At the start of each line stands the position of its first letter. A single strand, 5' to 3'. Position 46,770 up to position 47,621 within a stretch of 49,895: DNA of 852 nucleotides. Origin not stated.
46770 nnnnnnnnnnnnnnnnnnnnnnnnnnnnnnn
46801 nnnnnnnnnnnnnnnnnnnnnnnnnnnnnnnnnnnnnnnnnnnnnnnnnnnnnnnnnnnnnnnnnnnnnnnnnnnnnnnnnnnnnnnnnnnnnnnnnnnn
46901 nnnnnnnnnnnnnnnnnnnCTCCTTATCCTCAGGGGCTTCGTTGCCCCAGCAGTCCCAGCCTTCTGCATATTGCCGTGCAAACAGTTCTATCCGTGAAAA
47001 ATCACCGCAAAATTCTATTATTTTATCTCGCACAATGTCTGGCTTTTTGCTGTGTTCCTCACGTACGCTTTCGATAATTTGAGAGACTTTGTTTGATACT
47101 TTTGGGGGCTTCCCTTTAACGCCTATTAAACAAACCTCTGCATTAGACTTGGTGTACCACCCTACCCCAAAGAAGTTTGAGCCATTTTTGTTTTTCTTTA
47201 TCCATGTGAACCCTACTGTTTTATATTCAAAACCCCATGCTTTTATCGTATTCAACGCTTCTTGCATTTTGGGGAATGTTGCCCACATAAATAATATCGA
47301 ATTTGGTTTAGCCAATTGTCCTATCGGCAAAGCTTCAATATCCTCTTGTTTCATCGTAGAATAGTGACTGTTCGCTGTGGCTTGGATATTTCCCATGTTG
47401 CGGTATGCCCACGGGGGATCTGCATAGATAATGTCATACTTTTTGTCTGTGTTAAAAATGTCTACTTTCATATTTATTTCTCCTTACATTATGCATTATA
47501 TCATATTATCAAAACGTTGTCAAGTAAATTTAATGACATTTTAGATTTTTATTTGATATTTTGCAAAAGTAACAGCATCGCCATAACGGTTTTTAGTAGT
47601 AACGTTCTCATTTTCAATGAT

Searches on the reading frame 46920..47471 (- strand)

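Call 91: search_protein_families(library=pfam, proteins=[window:46920-47471:-], max_evalue=0.01)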
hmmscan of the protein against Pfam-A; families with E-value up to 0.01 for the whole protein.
window:46920-47471:- (184 aa): 1 family
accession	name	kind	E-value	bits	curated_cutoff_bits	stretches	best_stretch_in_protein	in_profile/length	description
PF05063.20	MT-A70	-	3.3e-31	109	23.9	1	12-178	1-172/172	MT-A70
